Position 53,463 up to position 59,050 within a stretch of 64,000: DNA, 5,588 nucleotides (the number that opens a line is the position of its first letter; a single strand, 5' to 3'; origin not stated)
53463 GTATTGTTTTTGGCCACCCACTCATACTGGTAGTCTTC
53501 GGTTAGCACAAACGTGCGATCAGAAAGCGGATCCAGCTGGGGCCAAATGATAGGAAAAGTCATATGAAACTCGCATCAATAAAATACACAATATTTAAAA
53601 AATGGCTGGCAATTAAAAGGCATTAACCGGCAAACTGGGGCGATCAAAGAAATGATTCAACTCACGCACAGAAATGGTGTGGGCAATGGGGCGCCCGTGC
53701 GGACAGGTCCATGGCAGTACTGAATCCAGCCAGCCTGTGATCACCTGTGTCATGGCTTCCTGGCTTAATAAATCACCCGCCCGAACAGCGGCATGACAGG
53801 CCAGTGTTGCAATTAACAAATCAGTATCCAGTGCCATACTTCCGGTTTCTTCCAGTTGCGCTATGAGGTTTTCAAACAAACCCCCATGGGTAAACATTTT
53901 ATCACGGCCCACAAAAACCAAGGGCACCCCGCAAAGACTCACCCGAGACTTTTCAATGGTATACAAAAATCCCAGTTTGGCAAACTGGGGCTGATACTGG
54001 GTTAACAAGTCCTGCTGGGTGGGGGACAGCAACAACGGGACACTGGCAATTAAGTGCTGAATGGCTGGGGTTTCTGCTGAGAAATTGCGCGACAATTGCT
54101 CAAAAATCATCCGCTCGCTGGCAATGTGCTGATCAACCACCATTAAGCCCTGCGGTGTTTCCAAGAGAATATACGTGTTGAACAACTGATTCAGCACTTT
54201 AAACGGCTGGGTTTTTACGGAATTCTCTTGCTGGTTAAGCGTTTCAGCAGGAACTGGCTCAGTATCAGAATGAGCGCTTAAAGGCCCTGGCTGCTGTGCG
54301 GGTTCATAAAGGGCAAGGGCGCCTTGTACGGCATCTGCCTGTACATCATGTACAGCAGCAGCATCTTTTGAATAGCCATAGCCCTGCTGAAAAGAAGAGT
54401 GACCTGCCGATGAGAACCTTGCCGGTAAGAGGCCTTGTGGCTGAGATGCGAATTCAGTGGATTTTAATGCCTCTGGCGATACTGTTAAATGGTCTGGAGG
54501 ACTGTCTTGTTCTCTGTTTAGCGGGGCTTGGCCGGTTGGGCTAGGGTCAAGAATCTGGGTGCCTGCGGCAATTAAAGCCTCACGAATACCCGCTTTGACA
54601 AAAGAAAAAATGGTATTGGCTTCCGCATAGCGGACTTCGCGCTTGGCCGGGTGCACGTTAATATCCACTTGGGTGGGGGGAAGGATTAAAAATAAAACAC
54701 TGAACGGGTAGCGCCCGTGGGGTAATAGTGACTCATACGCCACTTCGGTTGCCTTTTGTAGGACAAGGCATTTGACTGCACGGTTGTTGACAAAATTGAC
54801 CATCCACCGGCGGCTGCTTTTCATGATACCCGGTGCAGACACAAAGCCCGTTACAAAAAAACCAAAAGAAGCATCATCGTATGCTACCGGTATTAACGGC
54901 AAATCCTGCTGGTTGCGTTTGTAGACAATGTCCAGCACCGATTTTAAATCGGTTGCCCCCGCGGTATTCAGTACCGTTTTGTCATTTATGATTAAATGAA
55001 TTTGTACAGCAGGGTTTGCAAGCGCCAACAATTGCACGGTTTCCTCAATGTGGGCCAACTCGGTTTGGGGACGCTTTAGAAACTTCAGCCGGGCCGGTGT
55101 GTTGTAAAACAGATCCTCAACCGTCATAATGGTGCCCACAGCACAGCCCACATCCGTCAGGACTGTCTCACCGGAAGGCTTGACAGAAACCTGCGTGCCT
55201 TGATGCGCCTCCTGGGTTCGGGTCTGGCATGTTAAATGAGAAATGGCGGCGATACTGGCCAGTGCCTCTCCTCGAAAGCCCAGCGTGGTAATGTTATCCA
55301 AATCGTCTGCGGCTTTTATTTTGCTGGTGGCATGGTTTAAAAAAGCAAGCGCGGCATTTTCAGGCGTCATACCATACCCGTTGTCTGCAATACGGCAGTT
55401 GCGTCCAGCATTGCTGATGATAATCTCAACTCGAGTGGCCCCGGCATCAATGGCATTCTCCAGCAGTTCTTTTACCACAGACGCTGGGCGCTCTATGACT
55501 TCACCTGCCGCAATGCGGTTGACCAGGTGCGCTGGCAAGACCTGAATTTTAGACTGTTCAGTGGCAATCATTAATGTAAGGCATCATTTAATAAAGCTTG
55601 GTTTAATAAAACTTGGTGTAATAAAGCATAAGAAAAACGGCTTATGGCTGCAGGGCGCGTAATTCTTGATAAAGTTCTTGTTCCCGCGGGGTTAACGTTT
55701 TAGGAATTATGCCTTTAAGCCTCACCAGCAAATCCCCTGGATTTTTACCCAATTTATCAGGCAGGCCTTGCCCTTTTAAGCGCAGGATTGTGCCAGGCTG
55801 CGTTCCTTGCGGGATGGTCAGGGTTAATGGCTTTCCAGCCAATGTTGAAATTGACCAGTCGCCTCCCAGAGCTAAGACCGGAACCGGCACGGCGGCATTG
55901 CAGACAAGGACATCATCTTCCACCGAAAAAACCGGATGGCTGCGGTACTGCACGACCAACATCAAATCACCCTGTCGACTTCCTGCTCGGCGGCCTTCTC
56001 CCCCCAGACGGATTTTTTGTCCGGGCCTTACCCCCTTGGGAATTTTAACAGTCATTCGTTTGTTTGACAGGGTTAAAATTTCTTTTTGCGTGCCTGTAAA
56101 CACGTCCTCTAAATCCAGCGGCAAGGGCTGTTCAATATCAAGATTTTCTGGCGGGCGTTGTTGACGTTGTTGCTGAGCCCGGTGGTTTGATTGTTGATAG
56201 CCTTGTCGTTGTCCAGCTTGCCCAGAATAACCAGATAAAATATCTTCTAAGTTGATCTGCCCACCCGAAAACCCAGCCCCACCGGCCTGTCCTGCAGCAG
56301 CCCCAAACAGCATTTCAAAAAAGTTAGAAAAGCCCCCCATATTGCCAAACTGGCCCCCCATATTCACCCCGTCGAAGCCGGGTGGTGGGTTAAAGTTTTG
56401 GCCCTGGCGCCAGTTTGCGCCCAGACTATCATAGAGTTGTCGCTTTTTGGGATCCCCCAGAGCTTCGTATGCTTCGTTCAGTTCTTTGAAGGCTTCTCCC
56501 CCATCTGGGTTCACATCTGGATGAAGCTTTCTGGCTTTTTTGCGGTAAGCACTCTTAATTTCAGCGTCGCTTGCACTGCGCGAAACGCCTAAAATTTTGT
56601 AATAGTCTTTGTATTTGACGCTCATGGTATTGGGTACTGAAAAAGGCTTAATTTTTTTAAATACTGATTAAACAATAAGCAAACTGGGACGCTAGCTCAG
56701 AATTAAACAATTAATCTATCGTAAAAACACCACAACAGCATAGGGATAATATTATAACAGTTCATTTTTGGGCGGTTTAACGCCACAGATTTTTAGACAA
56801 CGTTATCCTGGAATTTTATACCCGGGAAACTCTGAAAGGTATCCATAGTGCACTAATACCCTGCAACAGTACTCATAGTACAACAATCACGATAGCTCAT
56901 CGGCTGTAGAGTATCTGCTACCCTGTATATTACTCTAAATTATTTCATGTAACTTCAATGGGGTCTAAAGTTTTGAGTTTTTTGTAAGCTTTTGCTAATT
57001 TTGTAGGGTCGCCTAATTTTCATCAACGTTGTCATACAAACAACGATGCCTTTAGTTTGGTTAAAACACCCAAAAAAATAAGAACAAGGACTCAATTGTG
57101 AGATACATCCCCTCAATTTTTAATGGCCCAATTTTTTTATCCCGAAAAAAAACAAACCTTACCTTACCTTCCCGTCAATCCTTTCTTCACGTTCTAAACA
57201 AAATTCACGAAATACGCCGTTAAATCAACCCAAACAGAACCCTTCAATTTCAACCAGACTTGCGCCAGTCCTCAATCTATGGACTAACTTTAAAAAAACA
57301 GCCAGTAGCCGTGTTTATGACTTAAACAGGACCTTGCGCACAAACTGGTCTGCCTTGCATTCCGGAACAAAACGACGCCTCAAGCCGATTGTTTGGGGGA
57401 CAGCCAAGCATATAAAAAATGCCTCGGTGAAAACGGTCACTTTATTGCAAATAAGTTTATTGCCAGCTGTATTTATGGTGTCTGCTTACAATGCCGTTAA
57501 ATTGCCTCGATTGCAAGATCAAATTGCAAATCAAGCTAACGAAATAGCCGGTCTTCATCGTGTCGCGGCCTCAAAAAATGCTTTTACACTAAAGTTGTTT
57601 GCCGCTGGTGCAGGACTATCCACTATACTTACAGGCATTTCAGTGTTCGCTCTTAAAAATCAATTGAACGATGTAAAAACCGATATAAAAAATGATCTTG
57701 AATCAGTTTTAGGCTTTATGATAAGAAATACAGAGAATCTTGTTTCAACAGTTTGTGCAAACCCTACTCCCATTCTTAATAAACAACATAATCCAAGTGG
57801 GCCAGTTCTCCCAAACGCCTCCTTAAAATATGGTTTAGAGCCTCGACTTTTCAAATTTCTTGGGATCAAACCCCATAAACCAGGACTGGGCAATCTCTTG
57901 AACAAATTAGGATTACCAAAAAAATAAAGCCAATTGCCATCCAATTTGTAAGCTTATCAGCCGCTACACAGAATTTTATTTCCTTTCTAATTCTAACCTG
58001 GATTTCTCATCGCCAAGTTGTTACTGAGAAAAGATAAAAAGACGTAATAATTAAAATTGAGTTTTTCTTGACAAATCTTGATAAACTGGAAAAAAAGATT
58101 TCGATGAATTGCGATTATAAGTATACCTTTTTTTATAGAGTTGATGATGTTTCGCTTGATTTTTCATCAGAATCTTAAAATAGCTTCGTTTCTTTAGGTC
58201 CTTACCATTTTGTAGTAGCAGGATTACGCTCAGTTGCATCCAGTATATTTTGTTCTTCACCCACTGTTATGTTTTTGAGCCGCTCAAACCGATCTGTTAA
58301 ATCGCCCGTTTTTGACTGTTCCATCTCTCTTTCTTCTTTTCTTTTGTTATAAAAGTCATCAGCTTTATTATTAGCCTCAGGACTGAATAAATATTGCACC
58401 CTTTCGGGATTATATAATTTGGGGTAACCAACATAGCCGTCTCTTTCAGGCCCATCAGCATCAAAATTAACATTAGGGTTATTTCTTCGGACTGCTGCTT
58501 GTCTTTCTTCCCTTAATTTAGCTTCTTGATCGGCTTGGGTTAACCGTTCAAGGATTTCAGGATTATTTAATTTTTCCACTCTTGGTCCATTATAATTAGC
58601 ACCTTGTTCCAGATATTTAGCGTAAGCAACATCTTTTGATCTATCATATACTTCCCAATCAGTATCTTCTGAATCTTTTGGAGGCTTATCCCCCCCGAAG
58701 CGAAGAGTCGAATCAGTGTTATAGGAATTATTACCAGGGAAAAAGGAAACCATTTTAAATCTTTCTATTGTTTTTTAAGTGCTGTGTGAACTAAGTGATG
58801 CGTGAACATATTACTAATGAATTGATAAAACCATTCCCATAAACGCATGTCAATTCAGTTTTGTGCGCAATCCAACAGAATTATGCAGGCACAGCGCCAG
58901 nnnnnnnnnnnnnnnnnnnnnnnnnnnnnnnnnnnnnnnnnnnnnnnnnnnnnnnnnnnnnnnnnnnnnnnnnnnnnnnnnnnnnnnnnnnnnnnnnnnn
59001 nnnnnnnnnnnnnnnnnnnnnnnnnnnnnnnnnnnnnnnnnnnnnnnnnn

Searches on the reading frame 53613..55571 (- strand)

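Call 70: search_protein_families(library=pfam, proteins=[window:53613-55571:-], max_evalue=1)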
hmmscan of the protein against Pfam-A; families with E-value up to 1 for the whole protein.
window:53613-55571:- (652 aa): 5 families
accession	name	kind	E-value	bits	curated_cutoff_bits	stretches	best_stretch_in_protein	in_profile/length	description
PF01119.25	DNA_mis_repair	-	5.5e-29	100.7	26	1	226-333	13-118/119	DNA mismatch repair protein, C-terminal domain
PF08676.16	MutL_C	-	1.6e-25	89.9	25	1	461-600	2-140/142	MutL C terminal dimerisation domain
PF13589.12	HATPase_c_3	-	4.6e-13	49.8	25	1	30-130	4-105/137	Histidine kinase-, DNA gyrase B-, and HSP90-like ATPase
PF02518.31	HATPase_c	-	1.4e-06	29.1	26.4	1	27-131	4-106/111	Histidine kinase-, DNA gyrase B-, and HSP90-like ATPase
PF25794.1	SACS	-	0.017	15.4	32.8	1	31-98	19-88/247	Sacsin domain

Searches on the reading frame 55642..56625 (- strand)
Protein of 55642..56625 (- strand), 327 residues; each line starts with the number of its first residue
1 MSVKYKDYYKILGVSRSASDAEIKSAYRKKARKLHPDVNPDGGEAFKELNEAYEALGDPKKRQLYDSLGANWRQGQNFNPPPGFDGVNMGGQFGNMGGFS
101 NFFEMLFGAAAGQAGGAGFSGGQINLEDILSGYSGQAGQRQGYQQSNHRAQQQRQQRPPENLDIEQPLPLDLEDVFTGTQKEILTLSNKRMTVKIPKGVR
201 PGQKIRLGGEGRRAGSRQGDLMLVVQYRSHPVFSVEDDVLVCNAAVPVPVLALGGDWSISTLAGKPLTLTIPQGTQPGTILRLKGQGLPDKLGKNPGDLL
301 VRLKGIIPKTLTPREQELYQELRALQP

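Call 57: search_protein_families(library=pfam, proteins=[window:55642-56625:-], max_evalue=0.0001)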
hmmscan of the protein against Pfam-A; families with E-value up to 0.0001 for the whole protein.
window:55642-56625:- (327 aa): 2 families
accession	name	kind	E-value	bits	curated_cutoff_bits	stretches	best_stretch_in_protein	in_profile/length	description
PF01556.23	DnaJ_C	-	1.4e-33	116.6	26.6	1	164-308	1-152/152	DnaJ C terminal domain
PF00226.36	DnaJ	-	9.2e-25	87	27.8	1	7-66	1-63/63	DnaJ domain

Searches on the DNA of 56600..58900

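Call 67: search_rna_families(source=window, start=56600, end=58900, threshold=evalue, max_evalue=1)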
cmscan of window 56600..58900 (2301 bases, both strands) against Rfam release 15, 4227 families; matches with E-value up to 1: 1.
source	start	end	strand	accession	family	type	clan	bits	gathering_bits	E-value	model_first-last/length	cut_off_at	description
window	58116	58194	+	RF00844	mir-67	Gene; miRNA;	-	19.7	53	0.38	1-84/84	no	mir-67 microRNA precursor family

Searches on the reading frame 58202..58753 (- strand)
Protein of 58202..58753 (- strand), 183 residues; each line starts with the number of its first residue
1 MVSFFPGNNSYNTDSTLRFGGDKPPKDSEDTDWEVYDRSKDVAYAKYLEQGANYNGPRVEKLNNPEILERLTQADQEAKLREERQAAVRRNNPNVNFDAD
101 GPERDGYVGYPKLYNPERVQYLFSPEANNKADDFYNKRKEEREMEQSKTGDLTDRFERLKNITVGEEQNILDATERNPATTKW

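Call 8: search_protein_families(library=pfam, proteins=[window:58202-58753:-], max_evalue=1)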
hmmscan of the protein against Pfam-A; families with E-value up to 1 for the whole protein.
window:58202-58753:- (183 aa): 0 families

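Call 9: search_protein_families(library=ncbifam, proteins=[window:58202-58753:-], max_evalue=1)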
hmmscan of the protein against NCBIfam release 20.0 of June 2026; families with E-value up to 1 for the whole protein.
window:58202-58753:- (183 aa): 0 families

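Call 13: find_encoding_contigs(protein=window:58202-58753:-, flank=3000, max_places=4)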
Protein window:58202-58753:- (183 aa): 1 contig read that carries it; 1 place shown.
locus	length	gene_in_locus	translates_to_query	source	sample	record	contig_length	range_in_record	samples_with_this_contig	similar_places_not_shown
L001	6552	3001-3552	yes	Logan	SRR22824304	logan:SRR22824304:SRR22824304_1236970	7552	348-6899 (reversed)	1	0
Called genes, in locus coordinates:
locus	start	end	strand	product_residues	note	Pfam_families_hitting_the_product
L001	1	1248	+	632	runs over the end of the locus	?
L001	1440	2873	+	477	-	PF13230:GATase_4 (weak), PF13522:GATase_6, PF13537:GATase_7, PF00156:Pribosyltran (faint)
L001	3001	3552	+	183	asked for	-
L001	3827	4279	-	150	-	-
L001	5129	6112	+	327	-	PF00226:DnaJ, PF01556:DnaJ_C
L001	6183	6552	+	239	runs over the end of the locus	?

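Call 15: find_homologous_proteins(query=window:58202-58753:-)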
Query window:58202-58753:- (183 aa): 1 proteins with E <= 0.001 among 74 candidates.
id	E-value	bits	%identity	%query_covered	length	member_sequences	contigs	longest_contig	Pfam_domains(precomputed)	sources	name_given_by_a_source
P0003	4.2e-117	407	100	100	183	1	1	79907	-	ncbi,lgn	ncbi:MAG: hypothetical protein AAGI66_00250 [Cyanobacteria bacterium P01_H01_bin.74]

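Call 40: search_protein_families(library=phrogs, proteins=[window:58202-58753:-], max_evalue=0.1)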
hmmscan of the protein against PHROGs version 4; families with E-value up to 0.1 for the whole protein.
window:58202-58753:- (183 aa): 0 families

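Call 47: search_dna_similar(query=window:58202-58753:-, collection=phages, mode=protein, max_evalue=0.1, max_rows=5)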
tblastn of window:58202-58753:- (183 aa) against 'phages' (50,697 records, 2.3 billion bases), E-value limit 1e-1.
No match.

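Call 75: search_solved_structures(query=window:58202-58753:-, max_evalue=10)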
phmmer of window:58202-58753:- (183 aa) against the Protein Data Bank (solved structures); distinct sequences matched with E-value up to 10: 0.

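Call 80: find_related_loci(query=window:58202-58753:-, collection=viral_contigs, flank=3000)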
Query window:58202-58753:- (183 aa) in viral_contigs; peptide patterns used: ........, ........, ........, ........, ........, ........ (x = any residue, [..] = any of these).
7 stretches matched a pattern, but none encodes a relative of the query by tblastn (E <= 1e-3).
